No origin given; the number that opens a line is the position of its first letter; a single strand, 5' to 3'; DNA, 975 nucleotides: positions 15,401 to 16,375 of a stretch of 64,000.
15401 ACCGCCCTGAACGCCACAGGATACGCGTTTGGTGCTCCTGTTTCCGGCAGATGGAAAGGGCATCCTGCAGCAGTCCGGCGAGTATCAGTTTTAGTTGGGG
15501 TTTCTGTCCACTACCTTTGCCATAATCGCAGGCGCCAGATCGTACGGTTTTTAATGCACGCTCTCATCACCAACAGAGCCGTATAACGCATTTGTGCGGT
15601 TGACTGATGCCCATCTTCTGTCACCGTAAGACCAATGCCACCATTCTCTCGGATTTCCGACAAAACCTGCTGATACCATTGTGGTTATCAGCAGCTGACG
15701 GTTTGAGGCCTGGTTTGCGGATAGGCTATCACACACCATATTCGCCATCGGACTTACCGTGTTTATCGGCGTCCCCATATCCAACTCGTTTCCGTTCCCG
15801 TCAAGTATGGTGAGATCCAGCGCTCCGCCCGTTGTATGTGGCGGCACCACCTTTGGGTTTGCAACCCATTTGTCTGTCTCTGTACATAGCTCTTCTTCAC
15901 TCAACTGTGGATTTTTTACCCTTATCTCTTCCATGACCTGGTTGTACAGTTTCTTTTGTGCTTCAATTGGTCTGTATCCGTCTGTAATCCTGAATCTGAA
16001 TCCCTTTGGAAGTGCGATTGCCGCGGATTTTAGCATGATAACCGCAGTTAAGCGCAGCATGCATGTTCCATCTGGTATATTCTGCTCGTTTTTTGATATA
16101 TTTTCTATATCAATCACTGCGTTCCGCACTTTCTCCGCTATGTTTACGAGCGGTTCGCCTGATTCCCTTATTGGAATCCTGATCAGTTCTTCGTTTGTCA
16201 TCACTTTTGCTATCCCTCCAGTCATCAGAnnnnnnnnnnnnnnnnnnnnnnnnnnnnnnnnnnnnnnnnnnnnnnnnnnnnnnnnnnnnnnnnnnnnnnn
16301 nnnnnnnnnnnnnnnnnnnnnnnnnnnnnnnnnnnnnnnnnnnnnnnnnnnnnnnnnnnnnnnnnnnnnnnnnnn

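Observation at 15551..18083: Overlapping four-gene operon: wHTH - 351-aa orphan - stand-alone ThrRS editing (DTD-fold) domain - VanX D-Ala-D-Ala dipeptidase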

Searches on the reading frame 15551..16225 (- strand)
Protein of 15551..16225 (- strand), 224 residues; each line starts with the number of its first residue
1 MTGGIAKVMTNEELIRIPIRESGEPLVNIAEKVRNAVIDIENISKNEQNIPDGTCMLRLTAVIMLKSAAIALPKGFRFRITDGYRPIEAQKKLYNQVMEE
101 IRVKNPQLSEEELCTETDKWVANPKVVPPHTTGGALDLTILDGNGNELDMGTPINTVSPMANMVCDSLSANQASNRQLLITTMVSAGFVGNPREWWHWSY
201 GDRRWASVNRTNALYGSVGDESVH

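Call 3: search_protein_families(library=pfam, proteins=[window:15551-16225:-], max_evalue=0.1)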
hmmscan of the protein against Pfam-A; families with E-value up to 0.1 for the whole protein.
window:15551-16225:- (224 aa): 4 families
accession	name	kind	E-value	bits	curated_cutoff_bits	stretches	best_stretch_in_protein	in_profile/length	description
PF01427.22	Peptidase_M15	-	2.2e-25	90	27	1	41-204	25-188/199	D-ala-D-ala dipeptidase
PF02557.22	VanY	-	2.8e-06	27.6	25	1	71-200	19-129/132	D-alanyl-D-alanine carboxypeptidase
PF24925.1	DUF7746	-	0.019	15.5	27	1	161-197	24-61/85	Domain of unknown function (DUF7746)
PF04267.17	SoxD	-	0.094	13.3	27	0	185-212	44-71/82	Sarcosine oxidase, delta subunit family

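Call 4: search_protein_families(library=ncbifam, proteins=[window:15551-16225:-], max_evalue=0.1)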
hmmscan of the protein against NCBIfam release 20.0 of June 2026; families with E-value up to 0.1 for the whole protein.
window:15551-16225:- (224 aa): 4 families
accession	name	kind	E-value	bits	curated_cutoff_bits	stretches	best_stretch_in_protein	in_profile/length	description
NF007557.0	PRK10178.1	equivalog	1.4e-28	99.9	176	1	25-200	6-168/188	D-alanyl-D-alanine dipeptidase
NF033115.1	dipept_VanX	equivalog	4.7e-12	46.1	320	1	66-204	50-189/199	D-Ala-D-Ala dipeptidase VanX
NF000380.1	vanXY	equivalog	0.012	15.2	250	1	78-162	53-122/179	D,D-carboxypeptidase/D,D-dipeptidase VanXY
NF000473.1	vanY_BG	exception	0.054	12.9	400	1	80-139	153-209/274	VanY-B/VanY-G family D-Ala-D-Ala carboxypeptidase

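Call 43: find_related_loci(query=A4, collection=genome_contigs, flank=6000)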
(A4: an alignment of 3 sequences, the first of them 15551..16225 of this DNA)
Query A4 (224 aa) in genome_contigs; peptide patterns used: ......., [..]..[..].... (x = any residue, [..] = any of these).
128 stretches matched a pattern; 19 encode a relative of the query (tblastn E <= 1e-3); 19 distinct loci.
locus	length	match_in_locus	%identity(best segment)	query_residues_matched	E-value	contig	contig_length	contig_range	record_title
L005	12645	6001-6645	57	3-217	3e-80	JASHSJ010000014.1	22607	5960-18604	MAG: Candidatus Micrarchaeota archaeon isolate JOPF124 JOPF_NEAR_contig_407208, whole genome shotgun sequence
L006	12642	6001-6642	50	3-215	2e-75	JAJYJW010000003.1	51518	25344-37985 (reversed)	MAG: Candidatus Micrarchaeota archaeon isolate DBS2-1.bin171 NODE_1053_length_51518_cov_1.673328, whole genome shotgun s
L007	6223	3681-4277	50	8-206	6e-68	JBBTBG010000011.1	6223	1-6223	MAG: Nanoarchaeota archaeon isolate H32-bin084_1 H32_bin084_1_000000000011, whole genome shotgun sequence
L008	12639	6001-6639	44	7-218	2e-64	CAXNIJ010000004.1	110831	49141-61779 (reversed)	MAG: Candidatus Pacearchaeota archaeon isolate MaH-04nov19-88 genome assembly, contig: MaH-04nov19-C208, whole genome sh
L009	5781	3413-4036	46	9-215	3e-62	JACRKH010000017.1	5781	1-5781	MAG: Candidatus Woesearchaeota archaeon isolate NC_groundwater_1850_Pr3_B-0.1um_37_25 SR-2_scaffold_141_673568, whole ge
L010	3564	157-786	46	9-218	8e-62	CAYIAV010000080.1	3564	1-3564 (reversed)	MAG TPA_asm: Candidatus Woesearchaeota archaeon isolate ERP119705_co1_735 genome assembly, contig: NODE_52860_length_356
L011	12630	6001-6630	46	9-218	8e-60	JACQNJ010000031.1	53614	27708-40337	MAG: Candidatus Woesearchaeota archaeon isolate NC_groundwater_1252_Ag_S-0.1um_33_315 S_p1_S3_coassembly_k141_2253213, w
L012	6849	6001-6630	46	9-218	7e-60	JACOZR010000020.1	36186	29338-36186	MAG: Candidatus Woesearchaeota archaeon isolate NC_groundwater_210_Ag_S-0.1um_32_9 S4_GD2017_2_S1_scaffold_779, whole ge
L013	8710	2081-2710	46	9-218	1e-58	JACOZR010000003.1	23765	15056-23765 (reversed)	MAG: Candidatus Woesearchaeota archaeon isolate NC_groundwater_210_Ag_S-0.1um_32_9 S4_GD2017_2_S1_scaffold_1317, whole g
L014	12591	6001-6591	45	21-216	3e-58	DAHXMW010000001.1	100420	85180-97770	MAG TPA_asm: Candidatus Micrarchaeota archaeon isolate clean1631 k141_262652, whole genome shotgun sequence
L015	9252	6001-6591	48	21-218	7e-58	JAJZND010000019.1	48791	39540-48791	MAG: Candidatus Micrarchaeota archaeon isolate MAS3.bin71 NODE_1213_length_48791_cov_2.138460, whole genome shotgun sequ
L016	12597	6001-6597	43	19-216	4e-57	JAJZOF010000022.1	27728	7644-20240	MAG: Candidatus Micrarchaeota archaeon isolate MAS4.bin58 NODE_1628_length_27728_cov_14.513931, whole genome shotgun seq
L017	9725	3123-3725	45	19-218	8e-56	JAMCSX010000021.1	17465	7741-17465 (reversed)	MAG: Candidatus Marsarchaeota archaeon isolate FK_Sedi_A_Bin.195 NODE_7625_length_17465_cov_7.1217, whole genome shotgun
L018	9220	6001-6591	45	21-218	1e-53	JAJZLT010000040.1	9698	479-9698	MAG: Candidatus Micrarchaeota archaeon isolate MAS3.bin136 NODE_14470_length_9698_cov_2.852889, whole genome shotgun seq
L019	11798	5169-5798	38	5-218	1e-49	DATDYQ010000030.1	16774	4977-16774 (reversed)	MAG TPA_asm: Candidatus Nanoarchaeia archaeon isolate SMAG_U8169 k141_110532, whole genome shotgun sequence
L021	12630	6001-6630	38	5-218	1e-49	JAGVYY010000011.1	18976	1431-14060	Candidatus Woesearchaeota archaeon isolate RIFCSPHIGHO2_02_FULL_32_10 rifcsphigho2_02_scaffold_5080, whole genome shotgu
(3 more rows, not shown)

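Call 44: find_related_loci(query=A4, collection=metagenome_contigs, flank=6000)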
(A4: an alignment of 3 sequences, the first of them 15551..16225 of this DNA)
Query A4 (224 aa) in metagenome_contigs; peptide patterns used: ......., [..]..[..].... (x = any residue, [..] = any of these).
196 stretches matched a pattern; 107 encode a relative of the query (tblastn E <= 1e-3); the best 80 are kept; 80 distinct loci.
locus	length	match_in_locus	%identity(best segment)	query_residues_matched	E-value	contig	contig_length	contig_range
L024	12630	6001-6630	47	9-218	1e-63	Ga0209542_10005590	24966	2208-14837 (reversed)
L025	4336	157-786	46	9-218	3e-61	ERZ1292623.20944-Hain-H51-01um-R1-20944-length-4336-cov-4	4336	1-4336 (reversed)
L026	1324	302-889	46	21-218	3e-57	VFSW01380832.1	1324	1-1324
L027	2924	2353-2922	38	7-196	2e-47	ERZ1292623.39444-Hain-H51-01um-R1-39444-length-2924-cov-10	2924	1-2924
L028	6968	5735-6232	39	76-218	4e-28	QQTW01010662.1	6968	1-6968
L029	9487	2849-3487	35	16-209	5e-27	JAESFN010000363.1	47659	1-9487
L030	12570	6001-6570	36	55-218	6e-27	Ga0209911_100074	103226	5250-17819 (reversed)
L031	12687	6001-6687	33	16-218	4e-27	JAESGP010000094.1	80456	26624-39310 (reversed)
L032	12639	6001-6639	33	16-209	1e-26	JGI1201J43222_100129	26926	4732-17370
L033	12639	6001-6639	35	16-209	2e-26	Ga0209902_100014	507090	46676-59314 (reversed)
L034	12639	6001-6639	34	16-209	2e-26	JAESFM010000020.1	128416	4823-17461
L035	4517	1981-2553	36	55-219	3e-26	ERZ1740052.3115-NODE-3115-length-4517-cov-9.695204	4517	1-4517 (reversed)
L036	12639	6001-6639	35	16-209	9e-26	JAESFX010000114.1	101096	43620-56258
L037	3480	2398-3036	33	16-209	4e-26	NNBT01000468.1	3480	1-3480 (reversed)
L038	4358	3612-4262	36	17-213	9e-26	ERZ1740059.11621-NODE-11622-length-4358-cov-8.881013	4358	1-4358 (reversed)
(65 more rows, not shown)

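Call 48: search_protein_families(library=pfam, proteins=[L006:6632-7396:+, L006:7439-8338:+, L006:3221-4402:+, L006:2152-3189:+, L005:2679-3983:-, L005:6953-7282:+, L005:7283-7834:-, L005:5547-5975:+], max_evalue=0.01)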
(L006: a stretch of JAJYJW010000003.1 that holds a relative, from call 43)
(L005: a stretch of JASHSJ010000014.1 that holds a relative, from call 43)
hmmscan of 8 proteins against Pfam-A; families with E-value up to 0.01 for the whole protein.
L006:6632-7396:+ (254 aa): 1 family
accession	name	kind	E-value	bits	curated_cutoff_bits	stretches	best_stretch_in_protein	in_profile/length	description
PF01177.27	Asp_Glu_race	-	1.2e-25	90.9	31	1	21-221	2-191/211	Asp/Glu/Hydantoin racemase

L006:7439-8338:+ (299 aa): 2 families
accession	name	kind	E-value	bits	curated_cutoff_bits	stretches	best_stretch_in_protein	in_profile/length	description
PF03144.31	GTP_EFTU_D2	-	4.4e-07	30.7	30.3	1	146-212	1-73/73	Elongation factor Tu domain 2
PF14578.12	GTP_EFTU_D4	-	0.00011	22.4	23.8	1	150-211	21-85/86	Elongation factor Tu domain 4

L006:3221-4402:+ (393 aa): 2 families
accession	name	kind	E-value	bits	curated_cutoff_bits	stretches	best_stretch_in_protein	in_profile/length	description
PF01728.25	FtsJ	-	1.5e-11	45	24.1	1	193-243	3-56/181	FtsJ-like methyltransferase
PF13489.12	Methyltransf_23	-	0.003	17.7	27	1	195-309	5-106/164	Methyltransferase domain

L006:2152-3189:+ (345 aa): 0 families

L005:2679-3983:- (434 aa): 2 families
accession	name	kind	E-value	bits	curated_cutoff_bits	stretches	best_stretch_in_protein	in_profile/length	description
PF01979.26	Amidohydro_1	-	4.3e-71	240.4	25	1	58-406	2-345/345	Amidohydrolase family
PF07969.17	Amidohydro_3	-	1.6e-13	51.4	29.7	1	281-406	355-471/472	Amidohydrolase family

L005:6953-7282:+ (109 aa): 0 families

L005:7283-7834:- (183 aa): 1 family
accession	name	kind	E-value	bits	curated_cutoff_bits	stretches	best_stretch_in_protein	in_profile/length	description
PF01949.23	Endo_dU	-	6.3e-29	101.1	32.7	1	5-174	3-181/182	Endonuclease dU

L005:5547-5975:+ (142 aa): 1 family
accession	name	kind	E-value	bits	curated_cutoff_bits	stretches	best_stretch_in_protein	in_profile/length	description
PF08915.16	tRNA-Thr_ED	-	1.4e-19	71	30.2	1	1-141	1-137/137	Archaea-specific editing domain of threonyl-tRNA synthetase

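Call 50: search_protein_families(library=pfam, proteins=[L011:5313-5990:+, L011:4132-5316:+, L011:3816-4142:+, L014:4489-5940:+, L015:4636-5946:+, L017:1643-3079:+, L008:5273-5992:+, L008:4108-5280:+, L008:3759-4115:+], max_evalue=0.01)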
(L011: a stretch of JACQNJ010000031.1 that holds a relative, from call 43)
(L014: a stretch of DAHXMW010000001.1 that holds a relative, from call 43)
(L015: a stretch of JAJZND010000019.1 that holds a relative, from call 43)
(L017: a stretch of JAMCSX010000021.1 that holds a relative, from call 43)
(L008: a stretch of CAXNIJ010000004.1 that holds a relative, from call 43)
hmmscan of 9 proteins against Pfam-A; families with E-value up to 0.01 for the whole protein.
L011:5313-5990:+ (225 aa): 1 family
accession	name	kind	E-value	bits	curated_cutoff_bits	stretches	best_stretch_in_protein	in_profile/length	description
PF01678.24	DAP_epimerase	-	2.6e-12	47.3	34.7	2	23-90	22-95/121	Diaminopimelate epimerase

L011:4132-5316:+ (394 aa): 0 families

L011:3816-4142:+ (108 aa): 3 families
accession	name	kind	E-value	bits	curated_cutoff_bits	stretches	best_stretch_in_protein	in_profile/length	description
PF08279.18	HTH_11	-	0.00081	19.7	25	1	54-78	21-46/55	HTH domain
PF25213.1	HVO_A0261_N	-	0.0065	16.8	35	0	54-103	30-74/86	HVO_A0261 N-terminal domain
PF01475.25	FUR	-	0.0069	17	23.1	1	25-94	4-75/121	Ferric uptake regulator family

L014:4489-5940:+ (483 aa): 0 families

L015:4636-5946:+ (436 aa): 0 families

L017:1643-3079:+ (478 aa): 0 families

L008:5273-5992:+ (239 aa): 1 family
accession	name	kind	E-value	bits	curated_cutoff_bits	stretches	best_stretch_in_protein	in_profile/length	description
PF01678.24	DAP_epimerase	-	3.7e-12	46.8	34.7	2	142-227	6-107/121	Diaminopimelate epimerase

L008:4108-5280:+ (390 aa): 0 families

L008:3759-4115:+ (118 aa): 2 families
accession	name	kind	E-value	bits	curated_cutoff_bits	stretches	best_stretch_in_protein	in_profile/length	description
PF01325.25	Fe_dep_repress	-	0.00012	22.6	26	1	44-102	1-58/60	Iron dependent repressor, N-terminal DNA binding domain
PF13463.12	HTH_27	-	0.00028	21.6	22.2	1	45-102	1-54/68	Winged helix DNA-binding domain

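Call 54: search_protein_families(library=pfam, proteins=[L021:3638-4774:+, L021:4785-5525:+, L021:5541-5990:+, L021:3198-3533:+, L021:6660-6929:-], max_evalue=0.01)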
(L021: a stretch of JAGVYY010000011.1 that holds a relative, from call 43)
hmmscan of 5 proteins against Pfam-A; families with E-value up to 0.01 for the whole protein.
L021:3638-4774:+ (378 aa): 2 families
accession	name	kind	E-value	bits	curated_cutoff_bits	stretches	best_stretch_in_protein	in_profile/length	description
PF07478.18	Dala_Dala_lig_C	-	8.8e-20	71.5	24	1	121-322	3-203/204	D-ala D-ala ligase C-terminus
PF02655.19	ATP-grasp_3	-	0.00035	21.1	23.2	1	112-206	3-81/160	ATP-grasp domain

L021:4785-5525:+ (246 aa): 1 family
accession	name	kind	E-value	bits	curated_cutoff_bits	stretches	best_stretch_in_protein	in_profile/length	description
PF01678.24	DAP_epimerase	-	1.5e-33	115.8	34.7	2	2-114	2-118/121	Diaminopimelate epimerase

L021:5541-5990:+ (149 aa): 6 families
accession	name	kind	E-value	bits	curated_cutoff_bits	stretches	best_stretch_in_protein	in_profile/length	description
PF00583.31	Acetyltransf_1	-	5.8e-16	59.3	20.7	1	13-125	3-116/116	Acetyltransferase (GNAT) family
PF13508.13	Acetyltransf_7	-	1.5e-14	54.5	27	1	45-126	5-83/84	Acetyltransferase (GNAT) domain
PF13673.13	Acetyltransf_10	-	8.4e-12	45.6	23.6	1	35-129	23-111/128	Acetyltransferase (GNAT) domain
PF13527.13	Acetyltransf_9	-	0.00076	19.9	25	1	3-127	2-126/127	Acetyltransferase (GNAT) domain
PF08445.16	FR47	-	0.0018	18.7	22.1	1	68-127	23-79/86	FR47-like protein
PF13302.13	Acetyltransf_3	-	0.0066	17.6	25.4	1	25-126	39-138/138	Acetyltransferase (GNAT) domain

L021:3198-3533:+ (111 aa): 2 families
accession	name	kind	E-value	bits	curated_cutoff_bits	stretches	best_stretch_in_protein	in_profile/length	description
PF03819.22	MazG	-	2.8e-14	53.6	22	1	31-108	3-74/74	MazG nucleotide pyrophosphohydrolase domain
PF01503.22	PRA-PH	-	0.0002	22.1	21.3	1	33-97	29-83/86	Phosphoribosyl-ATP pyrophosphohydrolase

L021:6660-6929:- (89 aa): 0 families

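Call 63: search_solved_structures(query=A7, max_evalue=10)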
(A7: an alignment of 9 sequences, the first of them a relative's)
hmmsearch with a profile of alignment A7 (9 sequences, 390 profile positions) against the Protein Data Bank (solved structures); distinct sequences matched with E-value up to 10: 1.
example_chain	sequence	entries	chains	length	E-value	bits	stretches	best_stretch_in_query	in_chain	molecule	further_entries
5cwb_A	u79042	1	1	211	7.3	8.4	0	127-200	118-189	Designed helical repeat protein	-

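Call 64: search_protein_families(library=ncbifam, proteins=[L011:4132-5316:+, L014:4489-5940:+, L006:4619-5989:+, L005:4334-5542:+, L011:5313-5990:+, L021:3638-4774:+, L006:6632-7396:+, L011:3816-4142:+], max_evalue=0.01)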
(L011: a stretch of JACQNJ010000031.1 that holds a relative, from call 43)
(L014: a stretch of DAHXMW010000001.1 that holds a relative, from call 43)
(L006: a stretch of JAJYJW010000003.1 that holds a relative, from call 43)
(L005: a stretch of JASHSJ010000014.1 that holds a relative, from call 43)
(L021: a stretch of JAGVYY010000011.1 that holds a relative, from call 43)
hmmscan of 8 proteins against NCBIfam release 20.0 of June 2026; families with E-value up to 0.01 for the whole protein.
L011:4132-5316:+ (394 aa): 0 families

L014:4489-5940:+ (483 aa): 0 families

L006:4619-5989:+ (456 aa): 0 families

L005:4334-5542:+ (402 aa): 0 families

L011:5313-5990:+ (225 aa): 2 families
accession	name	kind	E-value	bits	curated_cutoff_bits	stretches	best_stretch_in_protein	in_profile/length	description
TIGR00652.1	DapF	equivalog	8.7e-22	77.8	114.65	2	128-218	159-263/270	diaminopimelate epimerase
NF038284.1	bifunc_DapF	exception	2.5e-10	40.1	350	1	149-189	178-219/254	bifunctional diaminopimelate epimerase/glutamate racemase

L021:3638-4774:+ (378 aa): 41 families (the best 25 are shown)
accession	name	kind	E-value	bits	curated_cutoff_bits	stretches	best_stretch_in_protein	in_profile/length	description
NF002378.0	PRK01372.1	subfamily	2.4e-39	134.9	243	1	35-327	28-303/305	D-alanine--D-alanine ligase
NF011169.0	PRK14571.1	equivalog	4.8e-32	111.5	404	1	35-328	22-298/300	D-alanyl-alanine synthetase A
TIGR01205.1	D_ala_D_alaTIGR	subfamily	9e-31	107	245.65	1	35-325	21-317/318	D-alanine--D-alanine ligase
NF002527.0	PRK01966.1-3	equivalog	3.1e-20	72.6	310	1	52-319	61-322/332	D-alanine--D-alanine ligase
NF002526.0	PRK01966.1-2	equivalog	4.8e-20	71.8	449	1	40-338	66-360/362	D-alanine--D-alanine ligase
NF002528.0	PRK01966.1-4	subfamily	5e-17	61.8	262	1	42-332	75-365/366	D-alanine--D-alanine ligase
NF002525.0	PRK01966.1-1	equivalog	5.7e-17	61.7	457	1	62-336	93-361/364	D-alanine--D-alanine ligase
NF011170.0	PRK14572.1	equivalog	1.7e-16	60.3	489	1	77-321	95-341/351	D-alanyl-alanine synthetase A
NF000091.3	D_ala_D_ser_VanG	exception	1.9e-16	59.9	495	1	8-323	38-341/344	D-alanine--D-serine ligase VanG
NF002529.0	PRK01966.1-5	equivalog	7.7e-15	54.7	472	1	70-326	88-337/348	D-alanine--D-alanine ligase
NF000206.1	D_ala_D_lac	equivalog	9.5e-15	54.4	550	1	25-206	56-222/342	D-alanine--(R)-lactate ligase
NF000207.3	D_ala_D_ser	equivalog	2.4e-12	46.6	520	1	42-207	64-227/342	D-alanine--D-serine ligase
NF011167.0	PRK14569.1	equivalog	4.8e-12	45.9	410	1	82-324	68-294/296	D-alanyl-alanine synthetase A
NF012217.1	D_ala_D_lac_VanA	exception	1.3e-11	44.3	775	1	64-206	86-222/343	D-alanine--(R)-lactate ligase VanA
NF000470.1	D_ala_D_lac_VanM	exception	1.6e-11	44.1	760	1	24-205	55-221/343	D-alanine--(R)-lactate ligase VanM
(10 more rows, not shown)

L006:6632-7396:+ (254 aa): 5 families
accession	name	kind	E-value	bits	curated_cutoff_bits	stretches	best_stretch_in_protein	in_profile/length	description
NF052483.1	racemase_CuyB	equivalog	3.2e-60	203.9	190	1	17-242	1-225/225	cysteate racemase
TIGR00035.1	asp_race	subfamily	1.4e-38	132.8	93.1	1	15-241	3-226/236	amino acid racemase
NF002035.0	PRK00865.1-3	equivalog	5.1e-08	32.8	328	1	80-218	58-190/267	glutamate racemase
TIGR00067.1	glut_race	equivalog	6.3e-07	29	146.65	1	86-218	60-186/251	glutamate racemase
NF007569.0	PRK10200.1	equivalog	1.5e-06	28.1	417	1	15-223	2-208/230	aspartate/glutamate racemase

L011:3816-4142:+ (108 aa): 2 families
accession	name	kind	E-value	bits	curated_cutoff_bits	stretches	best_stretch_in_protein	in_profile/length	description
TIGR01884.1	cas_HTH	subfamily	1.7e-07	30.9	60.2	1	3-96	116-202/202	CRISPR-associated CARF protein Csa3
NF053753.1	TK0271_fam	exception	1.2e-05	25.4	130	1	27-100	10-80/89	TK0271 family transcriptional activator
